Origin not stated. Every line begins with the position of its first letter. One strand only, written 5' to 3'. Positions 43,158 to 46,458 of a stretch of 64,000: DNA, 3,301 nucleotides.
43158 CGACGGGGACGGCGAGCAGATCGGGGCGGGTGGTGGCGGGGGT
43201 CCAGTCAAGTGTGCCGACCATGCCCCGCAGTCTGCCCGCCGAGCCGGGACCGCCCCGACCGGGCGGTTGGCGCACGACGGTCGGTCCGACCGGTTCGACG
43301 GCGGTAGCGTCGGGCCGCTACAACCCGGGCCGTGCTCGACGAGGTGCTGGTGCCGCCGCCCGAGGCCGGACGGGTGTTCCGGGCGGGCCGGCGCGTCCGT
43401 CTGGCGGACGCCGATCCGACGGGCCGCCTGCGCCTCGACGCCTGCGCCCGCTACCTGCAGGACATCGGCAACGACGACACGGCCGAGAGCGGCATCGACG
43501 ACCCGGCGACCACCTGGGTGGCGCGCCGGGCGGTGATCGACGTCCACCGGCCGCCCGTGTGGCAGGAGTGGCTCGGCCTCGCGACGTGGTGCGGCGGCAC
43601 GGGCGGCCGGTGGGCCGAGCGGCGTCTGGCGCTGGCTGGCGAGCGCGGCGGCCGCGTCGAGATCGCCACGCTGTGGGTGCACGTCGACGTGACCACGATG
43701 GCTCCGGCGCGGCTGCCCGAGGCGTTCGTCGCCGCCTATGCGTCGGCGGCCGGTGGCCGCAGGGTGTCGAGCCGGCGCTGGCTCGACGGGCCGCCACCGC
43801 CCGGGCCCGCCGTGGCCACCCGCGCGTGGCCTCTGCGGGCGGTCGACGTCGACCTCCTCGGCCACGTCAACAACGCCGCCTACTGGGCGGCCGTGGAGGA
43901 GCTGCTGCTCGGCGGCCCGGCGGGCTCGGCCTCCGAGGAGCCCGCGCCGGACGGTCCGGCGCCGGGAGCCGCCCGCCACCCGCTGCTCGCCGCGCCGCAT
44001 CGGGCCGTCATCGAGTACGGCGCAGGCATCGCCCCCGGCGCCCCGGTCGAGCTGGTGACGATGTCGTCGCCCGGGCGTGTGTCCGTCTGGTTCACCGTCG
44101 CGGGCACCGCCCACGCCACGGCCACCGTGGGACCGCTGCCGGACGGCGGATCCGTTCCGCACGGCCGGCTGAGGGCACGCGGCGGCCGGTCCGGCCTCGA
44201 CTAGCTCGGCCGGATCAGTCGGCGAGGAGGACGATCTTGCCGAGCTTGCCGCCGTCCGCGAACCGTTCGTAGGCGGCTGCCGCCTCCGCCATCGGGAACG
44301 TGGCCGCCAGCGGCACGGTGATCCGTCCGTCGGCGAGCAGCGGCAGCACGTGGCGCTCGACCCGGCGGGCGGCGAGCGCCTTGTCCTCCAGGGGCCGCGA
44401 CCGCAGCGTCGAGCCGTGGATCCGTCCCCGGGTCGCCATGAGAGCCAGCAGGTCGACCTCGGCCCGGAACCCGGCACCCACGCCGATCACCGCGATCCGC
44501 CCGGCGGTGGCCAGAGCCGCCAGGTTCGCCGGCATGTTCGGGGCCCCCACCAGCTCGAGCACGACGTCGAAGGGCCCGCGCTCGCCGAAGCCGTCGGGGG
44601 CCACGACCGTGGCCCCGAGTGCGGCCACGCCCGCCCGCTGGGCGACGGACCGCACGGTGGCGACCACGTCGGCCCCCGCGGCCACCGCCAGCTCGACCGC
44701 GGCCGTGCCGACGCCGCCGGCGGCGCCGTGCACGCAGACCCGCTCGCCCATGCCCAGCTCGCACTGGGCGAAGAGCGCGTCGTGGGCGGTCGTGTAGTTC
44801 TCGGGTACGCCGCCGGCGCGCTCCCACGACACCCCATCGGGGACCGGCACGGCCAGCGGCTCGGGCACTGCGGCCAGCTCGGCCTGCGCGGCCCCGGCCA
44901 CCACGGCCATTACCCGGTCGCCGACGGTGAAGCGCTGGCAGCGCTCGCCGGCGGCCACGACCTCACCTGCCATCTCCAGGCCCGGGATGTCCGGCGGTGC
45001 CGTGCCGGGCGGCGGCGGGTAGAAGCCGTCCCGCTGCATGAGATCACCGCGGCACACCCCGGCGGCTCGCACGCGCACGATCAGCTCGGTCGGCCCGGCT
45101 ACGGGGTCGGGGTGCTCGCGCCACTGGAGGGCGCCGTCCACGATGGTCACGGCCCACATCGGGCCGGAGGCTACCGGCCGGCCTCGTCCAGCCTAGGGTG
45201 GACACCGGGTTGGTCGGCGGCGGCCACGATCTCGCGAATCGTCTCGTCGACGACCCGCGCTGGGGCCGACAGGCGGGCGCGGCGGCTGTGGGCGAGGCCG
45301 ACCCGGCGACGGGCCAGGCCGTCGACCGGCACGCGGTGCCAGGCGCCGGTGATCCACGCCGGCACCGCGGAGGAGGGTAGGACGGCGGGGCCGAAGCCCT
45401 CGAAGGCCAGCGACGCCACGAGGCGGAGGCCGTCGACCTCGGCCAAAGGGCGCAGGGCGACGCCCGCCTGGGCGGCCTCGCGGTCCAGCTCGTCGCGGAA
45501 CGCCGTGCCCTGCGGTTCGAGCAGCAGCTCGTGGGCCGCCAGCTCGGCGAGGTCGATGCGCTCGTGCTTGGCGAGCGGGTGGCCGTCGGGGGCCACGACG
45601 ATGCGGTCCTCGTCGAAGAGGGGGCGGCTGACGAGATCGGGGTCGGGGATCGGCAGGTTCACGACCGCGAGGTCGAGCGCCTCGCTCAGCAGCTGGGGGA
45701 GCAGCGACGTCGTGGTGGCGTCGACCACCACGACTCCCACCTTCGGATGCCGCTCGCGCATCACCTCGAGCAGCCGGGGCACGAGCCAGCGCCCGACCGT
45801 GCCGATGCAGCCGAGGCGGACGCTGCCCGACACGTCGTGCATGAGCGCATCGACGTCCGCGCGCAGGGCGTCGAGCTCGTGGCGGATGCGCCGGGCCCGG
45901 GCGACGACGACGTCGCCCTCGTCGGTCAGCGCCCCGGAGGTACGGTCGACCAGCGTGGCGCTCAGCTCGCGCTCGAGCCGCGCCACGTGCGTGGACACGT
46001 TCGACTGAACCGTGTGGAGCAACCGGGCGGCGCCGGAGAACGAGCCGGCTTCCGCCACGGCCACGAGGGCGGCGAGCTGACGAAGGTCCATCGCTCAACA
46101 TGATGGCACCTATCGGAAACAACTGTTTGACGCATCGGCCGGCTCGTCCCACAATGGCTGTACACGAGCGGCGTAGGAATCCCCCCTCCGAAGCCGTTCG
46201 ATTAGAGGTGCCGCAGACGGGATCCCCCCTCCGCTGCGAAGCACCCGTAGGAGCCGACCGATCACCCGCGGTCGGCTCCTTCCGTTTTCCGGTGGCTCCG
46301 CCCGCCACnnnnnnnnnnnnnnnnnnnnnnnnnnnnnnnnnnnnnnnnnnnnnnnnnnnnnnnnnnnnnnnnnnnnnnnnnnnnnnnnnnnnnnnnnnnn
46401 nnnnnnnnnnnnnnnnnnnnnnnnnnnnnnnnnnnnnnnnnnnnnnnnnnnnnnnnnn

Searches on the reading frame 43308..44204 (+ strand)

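Call 66: search_protein_families(library=pfam, proteins=[window:43308-44204:+], max_evalue=0.001)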
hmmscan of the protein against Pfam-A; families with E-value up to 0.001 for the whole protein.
window:43308-44204:+ (298 aa): 2 families
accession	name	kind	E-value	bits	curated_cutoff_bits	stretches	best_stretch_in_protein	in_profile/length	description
PF01643.23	Acyl-ACP_TE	-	1.9e-17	63.7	23.7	1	22-144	2-131/131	Acyl-ACP thioesterase N-terminal domain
PF20791.3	Acyl-ACP_TE_C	-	0.00023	21.7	21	1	174-199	12-37/101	Acyl-ACP thioesterase C-terminal domain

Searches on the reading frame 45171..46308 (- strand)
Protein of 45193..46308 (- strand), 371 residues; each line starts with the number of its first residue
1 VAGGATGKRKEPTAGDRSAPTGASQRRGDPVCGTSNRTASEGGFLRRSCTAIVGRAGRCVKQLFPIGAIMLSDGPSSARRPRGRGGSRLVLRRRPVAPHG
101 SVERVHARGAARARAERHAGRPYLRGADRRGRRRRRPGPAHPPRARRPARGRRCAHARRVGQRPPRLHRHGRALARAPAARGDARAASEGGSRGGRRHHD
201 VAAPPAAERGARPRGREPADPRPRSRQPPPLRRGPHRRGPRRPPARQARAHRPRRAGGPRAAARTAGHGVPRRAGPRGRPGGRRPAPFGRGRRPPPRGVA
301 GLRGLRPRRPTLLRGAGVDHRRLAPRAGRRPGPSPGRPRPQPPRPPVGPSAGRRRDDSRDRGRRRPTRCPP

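Call 9: search_protein_families(library=pfam, proteins=[window:45193-46308:-], max_evalue=0.00001)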
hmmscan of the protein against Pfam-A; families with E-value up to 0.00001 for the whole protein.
window:45193-46308:- (371 aa): 0 families

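Call 66: search_protein_families(library=pfam, proteins=[window:45171-46094:-], max_evalue=0.001)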
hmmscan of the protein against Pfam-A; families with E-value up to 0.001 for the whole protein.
window:45171-46094:- (307 aa): 2 families
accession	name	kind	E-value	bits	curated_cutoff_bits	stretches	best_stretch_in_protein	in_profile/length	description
PF03466.25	LysR_substrate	-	5e-43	147.4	28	1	88-288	4-206/209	LysR substrate binding domain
PF00126.33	HTH_1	-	4.9e-17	62.1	26.6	1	4-60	1-59/60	Bacterial regulatory helix-turn-helix protein, lysR family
